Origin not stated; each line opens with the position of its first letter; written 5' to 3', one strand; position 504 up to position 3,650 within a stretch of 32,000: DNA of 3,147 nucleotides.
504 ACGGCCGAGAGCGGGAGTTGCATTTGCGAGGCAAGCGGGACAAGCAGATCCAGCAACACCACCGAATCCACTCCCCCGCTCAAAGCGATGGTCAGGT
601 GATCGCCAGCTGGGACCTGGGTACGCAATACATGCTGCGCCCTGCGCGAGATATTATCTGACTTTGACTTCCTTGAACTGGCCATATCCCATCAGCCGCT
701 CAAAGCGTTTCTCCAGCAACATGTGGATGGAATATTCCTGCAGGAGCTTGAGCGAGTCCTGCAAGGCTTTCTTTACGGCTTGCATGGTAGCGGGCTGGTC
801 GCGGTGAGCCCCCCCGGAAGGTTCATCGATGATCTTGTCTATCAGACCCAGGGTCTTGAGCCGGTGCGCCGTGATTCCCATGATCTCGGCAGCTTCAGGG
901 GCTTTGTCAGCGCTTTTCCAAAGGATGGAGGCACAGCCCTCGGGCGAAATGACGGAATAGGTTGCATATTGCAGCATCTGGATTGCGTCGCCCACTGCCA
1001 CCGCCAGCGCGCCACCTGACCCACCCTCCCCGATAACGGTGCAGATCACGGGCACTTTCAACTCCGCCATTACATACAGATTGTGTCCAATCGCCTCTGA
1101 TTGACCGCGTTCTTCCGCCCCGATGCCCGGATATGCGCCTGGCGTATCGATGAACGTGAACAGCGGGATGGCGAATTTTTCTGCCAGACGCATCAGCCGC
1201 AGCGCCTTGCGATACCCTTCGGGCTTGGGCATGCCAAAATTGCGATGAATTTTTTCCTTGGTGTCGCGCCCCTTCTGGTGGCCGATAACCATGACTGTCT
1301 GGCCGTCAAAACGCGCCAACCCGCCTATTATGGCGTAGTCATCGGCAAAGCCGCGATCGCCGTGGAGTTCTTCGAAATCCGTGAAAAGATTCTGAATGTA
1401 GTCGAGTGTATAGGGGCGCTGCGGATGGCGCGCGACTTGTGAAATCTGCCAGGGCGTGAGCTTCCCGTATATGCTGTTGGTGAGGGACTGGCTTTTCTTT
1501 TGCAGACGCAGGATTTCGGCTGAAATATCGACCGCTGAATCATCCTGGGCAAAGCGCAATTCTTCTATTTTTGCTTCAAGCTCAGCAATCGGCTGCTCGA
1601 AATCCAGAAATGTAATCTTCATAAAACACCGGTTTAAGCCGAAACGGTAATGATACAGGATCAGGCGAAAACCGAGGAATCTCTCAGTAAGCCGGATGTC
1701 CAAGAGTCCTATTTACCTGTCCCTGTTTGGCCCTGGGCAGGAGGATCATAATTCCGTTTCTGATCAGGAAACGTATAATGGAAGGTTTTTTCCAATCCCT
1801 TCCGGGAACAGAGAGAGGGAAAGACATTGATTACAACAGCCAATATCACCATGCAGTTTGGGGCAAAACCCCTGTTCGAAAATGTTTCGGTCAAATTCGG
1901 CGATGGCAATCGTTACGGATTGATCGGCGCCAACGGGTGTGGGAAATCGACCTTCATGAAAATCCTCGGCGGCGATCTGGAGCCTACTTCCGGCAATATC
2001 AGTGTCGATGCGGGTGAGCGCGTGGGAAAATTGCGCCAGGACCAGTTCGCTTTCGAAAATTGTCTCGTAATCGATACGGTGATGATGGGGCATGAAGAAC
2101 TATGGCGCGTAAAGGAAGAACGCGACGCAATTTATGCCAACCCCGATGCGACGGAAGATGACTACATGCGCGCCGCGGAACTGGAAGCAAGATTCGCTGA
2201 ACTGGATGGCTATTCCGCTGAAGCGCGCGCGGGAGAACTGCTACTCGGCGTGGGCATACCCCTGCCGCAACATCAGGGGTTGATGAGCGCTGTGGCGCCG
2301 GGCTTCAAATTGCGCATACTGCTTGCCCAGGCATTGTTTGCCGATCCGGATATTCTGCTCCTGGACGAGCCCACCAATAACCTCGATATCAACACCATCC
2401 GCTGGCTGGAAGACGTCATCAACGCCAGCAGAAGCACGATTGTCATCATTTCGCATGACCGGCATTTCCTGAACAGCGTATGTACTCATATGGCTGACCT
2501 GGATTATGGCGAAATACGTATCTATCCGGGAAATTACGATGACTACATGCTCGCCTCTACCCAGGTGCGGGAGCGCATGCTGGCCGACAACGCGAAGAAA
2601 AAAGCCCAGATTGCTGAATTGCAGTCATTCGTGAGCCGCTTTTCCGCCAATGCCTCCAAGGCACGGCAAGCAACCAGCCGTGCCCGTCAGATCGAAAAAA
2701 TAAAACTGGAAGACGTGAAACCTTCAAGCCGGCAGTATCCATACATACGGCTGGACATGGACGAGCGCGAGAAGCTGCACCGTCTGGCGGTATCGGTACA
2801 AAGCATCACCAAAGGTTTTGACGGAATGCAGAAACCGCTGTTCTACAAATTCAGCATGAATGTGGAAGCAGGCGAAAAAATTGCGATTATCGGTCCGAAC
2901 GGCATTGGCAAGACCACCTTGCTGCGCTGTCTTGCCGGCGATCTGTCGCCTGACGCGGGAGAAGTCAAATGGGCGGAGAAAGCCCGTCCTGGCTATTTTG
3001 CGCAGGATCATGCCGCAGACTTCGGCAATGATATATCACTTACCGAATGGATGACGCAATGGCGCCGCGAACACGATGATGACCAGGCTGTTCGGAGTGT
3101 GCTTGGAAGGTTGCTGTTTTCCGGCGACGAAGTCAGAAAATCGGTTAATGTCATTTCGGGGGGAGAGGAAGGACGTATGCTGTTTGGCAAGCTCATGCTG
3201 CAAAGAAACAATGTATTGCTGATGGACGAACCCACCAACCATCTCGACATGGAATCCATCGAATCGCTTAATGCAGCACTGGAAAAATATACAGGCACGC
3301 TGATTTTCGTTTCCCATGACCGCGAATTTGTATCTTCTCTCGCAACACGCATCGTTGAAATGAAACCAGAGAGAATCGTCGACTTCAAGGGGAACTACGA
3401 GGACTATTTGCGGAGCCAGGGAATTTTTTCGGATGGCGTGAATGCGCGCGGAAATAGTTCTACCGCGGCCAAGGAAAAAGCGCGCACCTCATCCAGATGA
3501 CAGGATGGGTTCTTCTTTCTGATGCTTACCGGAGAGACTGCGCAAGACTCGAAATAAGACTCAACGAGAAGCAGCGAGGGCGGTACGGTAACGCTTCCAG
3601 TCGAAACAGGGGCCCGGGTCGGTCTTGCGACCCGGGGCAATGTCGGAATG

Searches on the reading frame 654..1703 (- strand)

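Call 70: search_protein_families(library=pfam, proteins=[window:654-1703:-], max_evalue=0.00001)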
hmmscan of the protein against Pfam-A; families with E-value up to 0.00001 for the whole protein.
window:654-1703:- (349 aa): 2 families
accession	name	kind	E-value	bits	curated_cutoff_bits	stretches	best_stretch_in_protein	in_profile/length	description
PF03255.19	ACCA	-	2.5e-149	497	23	1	33-341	2-310/310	Acetyl co-enzyme A carboxylase carboxyltransferase-like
PF01039.27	Carboxyl_trans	-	4.2e-20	72.3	22.3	1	51-272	203-427/493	Carboxyl transferase domain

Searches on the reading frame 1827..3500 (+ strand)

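Call 70: search_protein_families(library=pfam, proteins=[window:1827-3500:+], max_evalue=0.00001)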
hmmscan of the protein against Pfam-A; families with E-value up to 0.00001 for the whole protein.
window:1827-3500:+ (557 aa): 7 families
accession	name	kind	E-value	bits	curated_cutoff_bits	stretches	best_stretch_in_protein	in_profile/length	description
PF00005.33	ABC_tran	-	1.9e-44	152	25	2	342-471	4-137/137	ABC transporter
PF12848.13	ABC_tran_Xtn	-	1.6e-23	83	25.9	1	224-307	2-83/85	ABC transporter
PF13304.12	AAA_21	-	5.5e-18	66.5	27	0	353-370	3-20/304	AAA domain, putative AbiEii toxin, Type IV TA system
PF02463.25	SMC_N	-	1.2e-07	31.9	40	0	443-512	137-211/220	RecF/RecN/SMC N terminal domain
PF13476.12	AAA_23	-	2.6e-06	28.7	27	0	352-370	22-40/201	AAA domain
PF13521.12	AAA_28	-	3.4e-06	27.8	27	0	351-395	1-40/164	AAA domain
PF13555.12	AAA_29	-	4.1e-06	26.9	27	0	343-366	16-39/61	P-loop containing region of AAA domain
